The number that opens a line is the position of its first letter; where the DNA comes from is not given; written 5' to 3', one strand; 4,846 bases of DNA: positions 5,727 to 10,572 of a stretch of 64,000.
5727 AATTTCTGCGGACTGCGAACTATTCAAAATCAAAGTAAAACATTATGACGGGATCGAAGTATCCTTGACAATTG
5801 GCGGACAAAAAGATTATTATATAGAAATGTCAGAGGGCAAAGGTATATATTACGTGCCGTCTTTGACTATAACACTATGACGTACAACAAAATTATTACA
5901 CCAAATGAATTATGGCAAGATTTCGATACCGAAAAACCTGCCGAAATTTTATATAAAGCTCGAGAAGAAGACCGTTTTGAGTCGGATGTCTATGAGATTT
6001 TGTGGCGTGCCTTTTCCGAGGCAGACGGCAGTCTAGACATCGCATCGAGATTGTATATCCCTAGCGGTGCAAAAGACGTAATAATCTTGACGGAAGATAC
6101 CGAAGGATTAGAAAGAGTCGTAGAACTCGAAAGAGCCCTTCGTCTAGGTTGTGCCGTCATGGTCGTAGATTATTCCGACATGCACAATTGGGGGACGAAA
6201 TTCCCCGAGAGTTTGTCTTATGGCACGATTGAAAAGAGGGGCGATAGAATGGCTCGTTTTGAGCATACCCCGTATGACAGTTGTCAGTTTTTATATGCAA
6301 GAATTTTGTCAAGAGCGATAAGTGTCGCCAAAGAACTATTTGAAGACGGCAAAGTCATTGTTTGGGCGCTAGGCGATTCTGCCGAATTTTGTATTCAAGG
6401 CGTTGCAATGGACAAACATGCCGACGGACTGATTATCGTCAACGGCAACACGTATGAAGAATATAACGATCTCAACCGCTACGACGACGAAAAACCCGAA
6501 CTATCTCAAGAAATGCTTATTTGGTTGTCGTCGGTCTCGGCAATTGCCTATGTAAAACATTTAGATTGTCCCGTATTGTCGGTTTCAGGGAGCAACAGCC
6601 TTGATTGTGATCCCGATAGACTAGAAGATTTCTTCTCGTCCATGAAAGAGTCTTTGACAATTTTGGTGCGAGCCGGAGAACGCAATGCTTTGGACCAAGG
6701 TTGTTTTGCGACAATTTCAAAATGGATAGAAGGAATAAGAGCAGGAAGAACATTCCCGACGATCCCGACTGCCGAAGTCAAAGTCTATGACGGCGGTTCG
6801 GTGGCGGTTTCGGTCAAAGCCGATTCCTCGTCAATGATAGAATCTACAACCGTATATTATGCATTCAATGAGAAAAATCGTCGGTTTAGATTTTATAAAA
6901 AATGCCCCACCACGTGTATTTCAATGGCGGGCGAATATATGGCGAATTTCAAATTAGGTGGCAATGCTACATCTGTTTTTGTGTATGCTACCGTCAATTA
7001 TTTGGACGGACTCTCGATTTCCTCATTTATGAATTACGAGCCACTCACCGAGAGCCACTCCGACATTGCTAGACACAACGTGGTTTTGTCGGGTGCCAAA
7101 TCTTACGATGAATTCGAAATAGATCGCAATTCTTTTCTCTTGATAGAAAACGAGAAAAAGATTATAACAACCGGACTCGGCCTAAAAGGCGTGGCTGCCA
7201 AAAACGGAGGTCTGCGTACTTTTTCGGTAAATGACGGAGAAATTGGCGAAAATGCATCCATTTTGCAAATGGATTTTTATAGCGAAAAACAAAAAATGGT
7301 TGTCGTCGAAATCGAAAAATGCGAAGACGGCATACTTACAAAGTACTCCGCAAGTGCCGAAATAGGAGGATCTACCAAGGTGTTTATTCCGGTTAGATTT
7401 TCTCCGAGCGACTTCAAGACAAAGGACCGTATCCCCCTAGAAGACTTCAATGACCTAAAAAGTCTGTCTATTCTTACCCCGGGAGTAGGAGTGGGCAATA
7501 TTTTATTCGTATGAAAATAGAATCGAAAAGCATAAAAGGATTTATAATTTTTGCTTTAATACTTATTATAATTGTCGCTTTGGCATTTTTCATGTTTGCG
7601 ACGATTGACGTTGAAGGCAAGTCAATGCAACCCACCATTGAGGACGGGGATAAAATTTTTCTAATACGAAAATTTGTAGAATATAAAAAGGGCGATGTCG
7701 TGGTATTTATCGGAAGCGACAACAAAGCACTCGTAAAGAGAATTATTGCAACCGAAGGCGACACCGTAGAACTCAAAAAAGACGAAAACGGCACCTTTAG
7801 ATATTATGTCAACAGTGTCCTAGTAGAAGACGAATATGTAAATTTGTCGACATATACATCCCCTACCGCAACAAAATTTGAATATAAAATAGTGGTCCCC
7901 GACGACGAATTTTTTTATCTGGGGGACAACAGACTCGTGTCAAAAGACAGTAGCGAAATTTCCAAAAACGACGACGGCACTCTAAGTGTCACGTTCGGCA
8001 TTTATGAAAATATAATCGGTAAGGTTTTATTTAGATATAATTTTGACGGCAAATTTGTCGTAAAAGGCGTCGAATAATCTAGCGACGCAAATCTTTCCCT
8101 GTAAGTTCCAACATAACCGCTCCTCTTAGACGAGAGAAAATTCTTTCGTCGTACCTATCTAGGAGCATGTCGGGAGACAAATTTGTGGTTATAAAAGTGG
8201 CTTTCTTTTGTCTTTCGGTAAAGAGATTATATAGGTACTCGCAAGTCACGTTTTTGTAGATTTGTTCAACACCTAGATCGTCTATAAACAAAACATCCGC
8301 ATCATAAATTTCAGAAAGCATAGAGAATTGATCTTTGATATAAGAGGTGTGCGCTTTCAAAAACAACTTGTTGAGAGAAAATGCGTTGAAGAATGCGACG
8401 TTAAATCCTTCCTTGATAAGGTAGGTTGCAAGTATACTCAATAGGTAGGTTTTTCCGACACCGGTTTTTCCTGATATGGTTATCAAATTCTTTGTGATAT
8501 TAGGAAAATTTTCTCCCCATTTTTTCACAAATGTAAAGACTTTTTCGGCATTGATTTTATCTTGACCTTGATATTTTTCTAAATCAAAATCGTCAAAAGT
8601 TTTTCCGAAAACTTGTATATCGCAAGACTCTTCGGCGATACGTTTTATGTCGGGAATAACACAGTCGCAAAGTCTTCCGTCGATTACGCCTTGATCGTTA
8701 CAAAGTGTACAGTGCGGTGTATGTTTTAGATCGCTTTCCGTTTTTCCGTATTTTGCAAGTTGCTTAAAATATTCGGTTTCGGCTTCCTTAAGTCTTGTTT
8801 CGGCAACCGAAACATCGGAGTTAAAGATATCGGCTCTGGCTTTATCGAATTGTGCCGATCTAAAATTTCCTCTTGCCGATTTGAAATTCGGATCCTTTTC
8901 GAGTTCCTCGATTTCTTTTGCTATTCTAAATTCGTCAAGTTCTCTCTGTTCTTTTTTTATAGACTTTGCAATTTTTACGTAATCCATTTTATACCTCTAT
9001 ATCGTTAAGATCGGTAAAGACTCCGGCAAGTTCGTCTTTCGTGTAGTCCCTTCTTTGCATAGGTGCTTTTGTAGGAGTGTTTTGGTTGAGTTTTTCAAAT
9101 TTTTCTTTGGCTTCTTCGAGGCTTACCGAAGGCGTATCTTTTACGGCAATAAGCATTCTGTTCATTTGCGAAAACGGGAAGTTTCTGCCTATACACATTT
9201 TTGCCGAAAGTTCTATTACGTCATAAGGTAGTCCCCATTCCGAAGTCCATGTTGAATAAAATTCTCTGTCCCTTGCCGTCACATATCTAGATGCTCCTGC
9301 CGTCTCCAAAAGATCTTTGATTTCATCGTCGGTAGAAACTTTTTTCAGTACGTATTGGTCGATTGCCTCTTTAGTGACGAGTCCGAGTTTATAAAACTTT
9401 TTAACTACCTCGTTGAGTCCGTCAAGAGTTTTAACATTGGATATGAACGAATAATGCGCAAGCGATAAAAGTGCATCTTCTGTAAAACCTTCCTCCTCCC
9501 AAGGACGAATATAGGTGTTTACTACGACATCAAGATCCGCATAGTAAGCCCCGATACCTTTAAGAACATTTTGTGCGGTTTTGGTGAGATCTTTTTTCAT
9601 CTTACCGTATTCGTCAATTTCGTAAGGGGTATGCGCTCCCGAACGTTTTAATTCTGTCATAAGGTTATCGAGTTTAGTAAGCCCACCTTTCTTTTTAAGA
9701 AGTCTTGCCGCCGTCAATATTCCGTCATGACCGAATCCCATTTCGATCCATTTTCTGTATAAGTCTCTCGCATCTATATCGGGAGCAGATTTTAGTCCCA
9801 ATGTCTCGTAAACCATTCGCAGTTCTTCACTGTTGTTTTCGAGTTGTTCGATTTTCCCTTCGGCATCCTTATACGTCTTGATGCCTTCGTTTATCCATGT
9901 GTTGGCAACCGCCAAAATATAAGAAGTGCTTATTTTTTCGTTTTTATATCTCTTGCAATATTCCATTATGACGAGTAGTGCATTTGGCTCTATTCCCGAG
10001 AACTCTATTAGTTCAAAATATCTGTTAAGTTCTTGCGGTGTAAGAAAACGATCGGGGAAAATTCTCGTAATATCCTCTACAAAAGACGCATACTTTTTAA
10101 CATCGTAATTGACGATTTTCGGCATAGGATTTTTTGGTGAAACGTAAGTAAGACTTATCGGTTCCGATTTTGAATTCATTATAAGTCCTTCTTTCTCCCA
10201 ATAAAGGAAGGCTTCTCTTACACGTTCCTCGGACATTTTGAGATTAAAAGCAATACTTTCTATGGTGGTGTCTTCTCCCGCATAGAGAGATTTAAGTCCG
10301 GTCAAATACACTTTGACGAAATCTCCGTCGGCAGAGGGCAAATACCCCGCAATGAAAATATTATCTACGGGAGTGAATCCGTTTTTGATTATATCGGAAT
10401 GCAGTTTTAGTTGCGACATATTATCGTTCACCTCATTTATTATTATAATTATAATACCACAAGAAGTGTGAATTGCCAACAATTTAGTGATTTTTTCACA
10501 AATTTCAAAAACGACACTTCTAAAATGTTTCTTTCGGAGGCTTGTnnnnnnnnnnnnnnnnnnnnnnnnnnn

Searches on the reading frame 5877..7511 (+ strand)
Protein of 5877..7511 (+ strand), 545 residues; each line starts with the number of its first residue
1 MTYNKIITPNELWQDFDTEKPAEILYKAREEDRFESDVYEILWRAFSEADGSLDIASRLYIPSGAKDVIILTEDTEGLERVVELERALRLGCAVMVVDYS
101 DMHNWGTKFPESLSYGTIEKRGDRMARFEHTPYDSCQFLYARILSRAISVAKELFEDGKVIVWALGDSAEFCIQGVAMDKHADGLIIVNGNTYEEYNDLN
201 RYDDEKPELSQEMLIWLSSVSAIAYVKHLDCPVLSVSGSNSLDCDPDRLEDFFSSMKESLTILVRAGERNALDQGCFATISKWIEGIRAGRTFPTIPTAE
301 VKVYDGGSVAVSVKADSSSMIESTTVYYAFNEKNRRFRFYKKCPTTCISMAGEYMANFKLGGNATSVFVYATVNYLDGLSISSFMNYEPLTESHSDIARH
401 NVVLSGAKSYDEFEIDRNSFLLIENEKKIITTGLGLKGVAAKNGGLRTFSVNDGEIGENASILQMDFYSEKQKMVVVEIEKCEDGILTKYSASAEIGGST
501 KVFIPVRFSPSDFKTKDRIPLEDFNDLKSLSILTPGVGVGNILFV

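Call 16: search_protein_families(library=pfam, proteins=[window:5877-7511:+], max_evalue=0.001)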
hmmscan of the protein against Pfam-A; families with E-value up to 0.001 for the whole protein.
window:5877-7511:+ (545 aa): 1 family
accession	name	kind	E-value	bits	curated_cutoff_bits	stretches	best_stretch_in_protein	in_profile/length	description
PF10142.15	PhoPQ_related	-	0.00021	20.6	20.3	1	218-338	249-367/367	PhoPQ-activated pathogenicity-related protein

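Call 58: search_protein_families(library=ncbifam, proteins=[window:5877-7511:+], max_evalue=0.001)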
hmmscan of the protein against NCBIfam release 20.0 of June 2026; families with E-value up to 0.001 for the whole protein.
window:5877-7511:+ (545 aa): 0 families

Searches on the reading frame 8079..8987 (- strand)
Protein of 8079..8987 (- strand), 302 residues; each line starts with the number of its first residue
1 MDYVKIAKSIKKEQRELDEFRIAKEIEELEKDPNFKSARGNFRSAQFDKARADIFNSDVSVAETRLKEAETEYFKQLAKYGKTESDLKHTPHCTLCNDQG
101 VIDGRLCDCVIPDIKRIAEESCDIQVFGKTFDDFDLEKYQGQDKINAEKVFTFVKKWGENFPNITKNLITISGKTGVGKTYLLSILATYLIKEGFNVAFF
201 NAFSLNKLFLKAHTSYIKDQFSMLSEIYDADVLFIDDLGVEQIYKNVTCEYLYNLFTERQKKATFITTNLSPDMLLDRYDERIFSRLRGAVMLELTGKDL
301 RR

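Call 16: search_protein_families(library=pfam, proteins=[window:8079-8987:-], max_evalue=0.001)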
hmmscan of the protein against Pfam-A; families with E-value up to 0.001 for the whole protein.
window:8079-8987:- (302 aa): 6 families
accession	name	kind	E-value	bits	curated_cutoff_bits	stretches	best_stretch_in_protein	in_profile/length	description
PF01695.23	IstB_IS21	-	1.6e-10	41.3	24.1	1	129-271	62-195/238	IstB-like ATP binding protein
PF00308.24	Bac_DnaA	-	1.3e-07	32.4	23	1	161-291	29-159/162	Bacterial DnaA ATPAse domain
PF00004.35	AAA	-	7.3e-07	30.1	21.2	1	170-282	2-126/131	ATPase family associated with various cellular activities (AAA)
PF20720.3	nSTAND3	-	1e-05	25.7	27.2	1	166-203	17-54/155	Novel STAND NTPase 3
PF01656.29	CbiA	-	0.00019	21.8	25.4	1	169-200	2-33/125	CobQ/CobB/MinD/ParA nucleotide binding domain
PF24883.2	NPHP3_N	-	0.00065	20.4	24.8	0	165-200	21-56/164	Nephrocystin 3, N-terminal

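Call 58: search_protein_families(library=ncbifam, proteins=[window:8079-8987:-], max_evalue=0.001)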
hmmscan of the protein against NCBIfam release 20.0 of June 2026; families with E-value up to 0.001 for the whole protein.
window:8079-8987:- (302 aa): 15 families
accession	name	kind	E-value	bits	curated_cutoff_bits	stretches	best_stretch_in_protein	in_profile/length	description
NF005304.0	PRK06835.1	equivalog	8e-38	130.4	215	1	11-301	23-320/330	ATP-binding protein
NF005992.0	PRK08116.1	subfamily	1.7e-22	79.9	189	1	126-302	74-253/269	hypothetical protein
NF038214.1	IS21_help_AAA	equivalog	2.7e-14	53.4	200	1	129-272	60-194/232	IS21-like element helper ATPase IstB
NF001154.0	PRK00149.3-3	equivalog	3.7e-13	49.3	410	1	150-296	135-282/462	chromosomal replication initiator protein DnaA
NF006505.0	PRK08939.1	equivalog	8.7e-12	44.9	228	1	72-279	59-269/306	primosomal protein DnaI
TIGR00362.1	DnaA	equivalog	9e-10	38.2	343.9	1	162-300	133-271/437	chromosomal replication initiator protein DnaA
NF005378.0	PRK06921.1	subfamily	3.1e-09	36.3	207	1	81-287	23-240/266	hypothetical protein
NF009043.0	PRK12377.1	subfamily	3.9e-07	29.9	389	1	147-288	83-223/248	ATP-binding protein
NF005931.1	PRK07952.1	equivalog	5.9e-07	29.3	357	1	137-288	72-223/246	replicative helicase loader DnaC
NF006616.1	PRK09183.1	subfamily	4e-06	26.3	300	1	129-271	70-204/253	IS21-like element helper ATPase IstB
NF009087.0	PRK12422.1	equivalog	9.3e-05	21.8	657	1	149-295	124-268/455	chromosomal replication initiator protein DnaA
NF040713.1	ZapE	equivalog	9.8e-05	21.8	140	1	168-277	54-164/344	cell division protein ZapE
TIGR03420.1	DnaA_homol_Hda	equivalog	0.00016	21.3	194.8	1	150-294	25-155/226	DnaA regulatory inactivator Hda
NF005098.0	PRK06526.1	subfamily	0.00031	20.3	296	1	129-272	79-212/266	transposase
NF041136.1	MrpORP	equivalog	0.00038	19.9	450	1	163-200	3-40/365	iron-sulfur cluster carrier protein MrpORP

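Call 68: search_protein_families(library=padloc, proteins=[window:8079-8987:-], max_evalue=0.01)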
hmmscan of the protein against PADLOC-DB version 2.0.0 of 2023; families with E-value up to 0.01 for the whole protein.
window:8079-8987:- (302 aa): 6 families
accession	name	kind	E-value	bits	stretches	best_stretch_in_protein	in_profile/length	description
PDLC02350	AbiO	-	5.7e-06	23.3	1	163-265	189-290/468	AbiO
PDLC04959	PDC-S20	-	0.00016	19.4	1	166-203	40-77/464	-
PDLC04140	mad8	-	0.00019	19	1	166-248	26-86/314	mads_8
PDLC02372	Nhi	-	0.00042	17.1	1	163-238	196-272/470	-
PDLC04235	PDC-M01A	-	0.0017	15.3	0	163-207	183-227/510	-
PDLC02911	VakA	-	0.0097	14.5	0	167-268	3-92/163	-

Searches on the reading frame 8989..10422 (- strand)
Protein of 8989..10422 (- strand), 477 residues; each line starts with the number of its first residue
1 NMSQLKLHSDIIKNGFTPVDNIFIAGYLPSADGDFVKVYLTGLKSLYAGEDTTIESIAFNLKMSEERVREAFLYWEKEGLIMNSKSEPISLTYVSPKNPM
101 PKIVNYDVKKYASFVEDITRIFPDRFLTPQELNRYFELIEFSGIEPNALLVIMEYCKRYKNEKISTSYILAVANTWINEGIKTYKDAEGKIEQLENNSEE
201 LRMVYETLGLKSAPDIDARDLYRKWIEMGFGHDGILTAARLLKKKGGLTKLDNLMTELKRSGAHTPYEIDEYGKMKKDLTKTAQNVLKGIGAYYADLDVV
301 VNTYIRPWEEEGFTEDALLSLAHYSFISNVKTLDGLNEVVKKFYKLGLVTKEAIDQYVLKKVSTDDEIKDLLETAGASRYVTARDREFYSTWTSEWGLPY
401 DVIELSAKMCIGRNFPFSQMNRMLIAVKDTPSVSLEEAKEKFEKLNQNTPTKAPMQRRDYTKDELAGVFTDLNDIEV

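Call 16: search_protein_families(library=pfam, proteins=[window:8989-10422:-], max_evalue=0.001)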
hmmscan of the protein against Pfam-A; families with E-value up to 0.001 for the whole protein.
window:8989-10422:- (477 aa): 1 family
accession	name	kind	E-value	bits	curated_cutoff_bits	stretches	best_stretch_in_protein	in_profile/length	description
PF07261.16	DnaB_2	-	2.6e-21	75.5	22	1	125-188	10-71/74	Replication initiation and membrane attachment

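Call 58: search_protein_families(library=ncbifam, proteins=[window:8989-10422:-], max_evalue=0.001)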
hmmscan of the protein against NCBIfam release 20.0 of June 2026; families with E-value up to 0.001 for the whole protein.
window:8989-10422:- (477 aa): 2 families
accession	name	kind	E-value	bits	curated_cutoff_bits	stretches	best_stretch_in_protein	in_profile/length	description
TIGR01446.1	DnaD_dom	domain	9.3e-05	22.5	24.95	0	126-188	12-72/73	DnaD domain protein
NF053829.1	HelldRmdprotDnaB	equivalog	0.00027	20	570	1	145-203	338-396/460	replicative helicase loading/DNA remodeling protein DnaB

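Call 68: search_protein_families(library=padloc, proteins=[window:8989-10422:-], max_evalue=0.01)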
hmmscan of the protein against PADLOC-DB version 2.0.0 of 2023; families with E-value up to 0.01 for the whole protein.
window:8989-10422:- (477 aa): 1 family
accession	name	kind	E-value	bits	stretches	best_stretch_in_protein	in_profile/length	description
PDLC01072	Csx23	-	0.0078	14.4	0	435-469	66-97/143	Unknown function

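Call 75: find_homologous_proteins(query=window:8989-10419:-, max_evalue=0.00001)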
Query window:8989-10419:- (476 aa): 24 proteins with E <= 0.00001 among 8000 candidates.
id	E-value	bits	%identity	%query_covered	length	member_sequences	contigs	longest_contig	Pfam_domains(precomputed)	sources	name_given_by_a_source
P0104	0.0e+0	1068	100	100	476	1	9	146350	PF07261.17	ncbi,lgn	-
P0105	1.0e-237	807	73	100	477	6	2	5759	PF07261.17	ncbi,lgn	-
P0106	1.0e-175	603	55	100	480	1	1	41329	PF07261.17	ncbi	-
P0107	1.5e-174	599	55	100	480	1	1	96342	PF07261.17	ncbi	-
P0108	1.2e-173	596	55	100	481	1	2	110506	PF07261.17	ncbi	-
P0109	7.4e-172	590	55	100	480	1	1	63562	PF07261.17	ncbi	-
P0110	2.0e-171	589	54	99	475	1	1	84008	PF07261.17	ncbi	-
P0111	3.4e-139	483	47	99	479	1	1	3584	PF07261.17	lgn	-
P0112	2.9e-137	476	47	99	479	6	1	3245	PF07261.17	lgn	-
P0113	2.7e-136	473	45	99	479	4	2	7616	PF07261.17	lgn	-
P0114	7.2e-99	350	37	100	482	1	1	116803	PF07261.17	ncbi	-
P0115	1.0e-98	349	37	100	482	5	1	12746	PF07261.17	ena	-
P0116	1.8e-98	348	37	100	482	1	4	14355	PF07261.17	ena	-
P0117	3.3e-91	324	34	100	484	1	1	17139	PF07261.17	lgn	-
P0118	8.8e-91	323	36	97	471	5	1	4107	PF07261.17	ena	-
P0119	3.2e-90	321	35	97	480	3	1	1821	PF07261.17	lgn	-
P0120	3.9e-88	314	35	100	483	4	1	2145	PF07261.17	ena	-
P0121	1.5e-86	309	35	100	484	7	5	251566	PF07261.17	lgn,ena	-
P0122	3.5e-85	305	43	76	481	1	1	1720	PF07261.17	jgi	jgi:hypothetical protein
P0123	9.7e-84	300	33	100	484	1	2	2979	PF07261.17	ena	-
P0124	4.4e-82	294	35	98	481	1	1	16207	PF07261.17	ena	-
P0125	6.8e-77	277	34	100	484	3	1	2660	PF07261.17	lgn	-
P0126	1.1e-33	135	26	91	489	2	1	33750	PF07261.17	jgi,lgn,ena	-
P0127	3.0e-27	114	26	58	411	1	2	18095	PF07261.17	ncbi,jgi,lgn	ncbi:MAG: DnaD domain protein [Christensenellales bacterium]|jgi:DnaD/phage-associated family protei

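Call 76: find_encoding_contigs(protein=P0114, flank=6000, max_places=2)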
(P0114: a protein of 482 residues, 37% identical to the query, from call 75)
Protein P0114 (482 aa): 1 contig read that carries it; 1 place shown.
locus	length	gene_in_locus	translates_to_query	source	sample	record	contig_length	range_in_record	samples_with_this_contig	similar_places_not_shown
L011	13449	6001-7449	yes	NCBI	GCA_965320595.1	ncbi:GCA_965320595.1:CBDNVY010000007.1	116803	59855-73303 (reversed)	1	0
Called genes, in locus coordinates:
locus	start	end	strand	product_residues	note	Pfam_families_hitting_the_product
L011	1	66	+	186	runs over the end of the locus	PF03641:Lysine_decarbox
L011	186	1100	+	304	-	PF01501:Glyco_transf_8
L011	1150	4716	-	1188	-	PF13476:AAA_23, PF13555:AAA_29 (weak), PF13558:SbcC_Walker_B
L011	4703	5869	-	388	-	PF00149:Metallophos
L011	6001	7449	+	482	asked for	PF07261:DnaB_2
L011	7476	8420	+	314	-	PF01695:IstB_IS21, PF00308:Bac_DnaA (weak), PF00004:AAA (weak)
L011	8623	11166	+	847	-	-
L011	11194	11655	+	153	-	-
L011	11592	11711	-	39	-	-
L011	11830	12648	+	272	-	-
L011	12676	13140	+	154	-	-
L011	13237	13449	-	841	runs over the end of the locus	PF00521:DNA_topoisoIV, PF03989:DNA_gyraseA_C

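Call 77: find_encoding_contigs(protein=P0121, flank=6000, max_places=2)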
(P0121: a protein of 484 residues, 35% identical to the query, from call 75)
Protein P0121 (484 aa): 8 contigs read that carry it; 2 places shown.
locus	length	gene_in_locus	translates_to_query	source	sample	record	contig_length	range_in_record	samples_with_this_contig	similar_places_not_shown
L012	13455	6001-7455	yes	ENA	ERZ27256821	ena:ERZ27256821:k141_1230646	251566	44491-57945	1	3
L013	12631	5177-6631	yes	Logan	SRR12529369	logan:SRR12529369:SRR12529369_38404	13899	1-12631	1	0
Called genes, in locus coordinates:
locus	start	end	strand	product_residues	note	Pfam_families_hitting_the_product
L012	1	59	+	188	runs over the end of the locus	PF03641:Lysine_decarbox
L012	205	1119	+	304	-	PF01501:Glyco_transf_8, PF18404:Glyco_transf_24 (weak)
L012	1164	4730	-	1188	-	PF13476:AAA_23, PF13555:AAA_29 (weak), PF13558:SbcC_Walker_B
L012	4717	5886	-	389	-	PF00149:Metallophos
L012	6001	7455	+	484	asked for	PF07261:DnaB_2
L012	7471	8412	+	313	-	PF20720:nSTAND3 (faint), PF01695:IstB_IS21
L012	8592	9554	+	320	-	-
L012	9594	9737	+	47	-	-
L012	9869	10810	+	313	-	-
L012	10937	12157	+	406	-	-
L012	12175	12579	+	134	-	-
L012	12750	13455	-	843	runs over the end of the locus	PF00521:DNA_topoisoIV, PF03989:DNA_gyraseA_C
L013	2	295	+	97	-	?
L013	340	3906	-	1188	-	PF13476:AAA_23, PF13555:AAA_29 (weak), PF13558:SbcC_Walker_B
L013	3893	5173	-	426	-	PF00149:Metallophos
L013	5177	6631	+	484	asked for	PF07261:DnaB_2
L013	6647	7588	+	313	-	PF20720:nSTAND3 (faint), PF01695:IstB_IS21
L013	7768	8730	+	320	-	-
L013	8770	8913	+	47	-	-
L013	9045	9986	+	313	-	-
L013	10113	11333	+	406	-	-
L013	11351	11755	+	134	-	-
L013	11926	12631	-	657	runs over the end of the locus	?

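Call 78: find_encoding_contigs(protein=P0126, flank=6000, max_places=2)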
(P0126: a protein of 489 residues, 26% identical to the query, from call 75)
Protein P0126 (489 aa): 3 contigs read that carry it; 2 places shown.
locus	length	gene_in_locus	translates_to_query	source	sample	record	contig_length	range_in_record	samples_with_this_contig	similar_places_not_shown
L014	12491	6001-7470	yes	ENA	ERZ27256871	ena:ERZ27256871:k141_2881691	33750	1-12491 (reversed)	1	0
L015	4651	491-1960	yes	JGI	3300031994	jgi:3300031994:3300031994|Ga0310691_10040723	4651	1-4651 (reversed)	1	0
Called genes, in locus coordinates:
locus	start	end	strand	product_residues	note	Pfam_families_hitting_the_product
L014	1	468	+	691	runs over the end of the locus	PF00004:AAA, PF07728:AAA_5 (faint), PF17862:AAA_lid_3, PF01434:Peptidase_M41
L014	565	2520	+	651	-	PF12229:PG_binding_4, PF04294:VanW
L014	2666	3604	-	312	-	PF01116:F_bP_aldolase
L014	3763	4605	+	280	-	PF00175:NAD_binding_1, PF10418:DHODB_Fe-S_bind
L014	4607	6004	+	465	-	PF14691:Fer4_20, PF01266:DAO (faint), PF01494:FAD_binding_3 (faint), PF07992:Pyr_redox_2, PF13450:NAD_binding_8 (weak), PF13738:Pyr_redox_3 (weak), PF01262:AlaDh_PNT_C (weak), PF00070:Pyr_redox, +2 more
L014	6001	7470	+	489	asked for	PF07261:DnaB_2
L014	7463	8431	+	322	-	PF01695:IstB_IS21, PF00308:Bac_DnaA (weak), PF00004:AAA (weak)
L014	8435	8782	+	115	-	-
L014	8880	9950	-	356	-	PF00365:PFK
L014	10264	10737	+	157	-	PF01257:2Fe-2S_thioredx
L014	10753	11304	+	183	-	PF02518:HATPase_c, PF13589:HATPase_c_3 (weak)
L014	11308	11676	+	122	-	-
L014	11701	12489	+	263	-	?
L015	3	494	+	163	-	?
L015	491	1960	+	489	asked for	PF07261:DnaB_2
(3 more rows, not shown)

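Call 79: find_encoding_contigs(protein=P0127, flank=6000, max_places=2)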
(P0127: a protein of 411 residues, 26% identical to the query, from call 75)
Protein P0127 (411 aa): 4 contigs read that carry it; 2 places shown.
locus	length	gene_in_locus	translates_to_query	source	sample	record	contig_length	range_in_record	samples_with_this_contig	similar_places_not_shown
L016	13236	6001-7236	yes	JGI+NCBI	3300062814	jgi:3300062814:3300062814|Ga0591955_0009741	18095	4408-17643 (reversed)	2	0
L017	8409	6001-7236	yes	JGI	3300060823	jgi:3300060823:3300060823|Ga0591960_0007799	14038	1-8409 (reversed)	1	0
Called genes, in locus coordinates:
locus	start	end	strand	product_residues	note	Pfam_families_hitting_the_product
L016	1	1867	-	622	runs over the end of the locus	PF01476:LysM, PF07501:G5, PF01551:Peptidase_M23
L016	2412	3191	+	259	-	-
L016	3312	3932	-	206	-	PF07155:ECF-ribofla_trS (weak), PF12822:ECF_trnsprt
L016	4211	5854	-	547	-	PF01433:Peptidase_M1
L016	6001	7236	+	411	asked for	PF07261:DnaB_2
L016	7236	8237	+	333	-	PF01695:IstB_IS21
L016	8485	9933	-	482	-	PF01743:PolyA_pol, PF12627:PolyA_pol_RNAbd (weak), PF01966:HD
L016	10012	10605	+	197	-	PF00117:GATase, PF07722:Peptidase_C26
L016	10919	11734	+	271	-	-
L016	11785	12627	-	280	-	PF01551:Peptidase_M23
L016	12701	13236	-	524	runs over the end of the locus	PF10502:Peptidase_S26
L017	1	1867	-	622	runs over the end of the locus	PF01476:LysM, PF07501:G5, PF01551:Peptidase_M23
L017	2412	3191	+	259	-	-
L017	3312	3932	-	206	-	PF07155:ECF-ribofla_trS (weak), PF12822:ECF_trnsprt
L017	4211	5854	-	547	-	PF01433:Peptidase_M1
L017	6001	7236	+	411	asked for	PF07261:DnaB_2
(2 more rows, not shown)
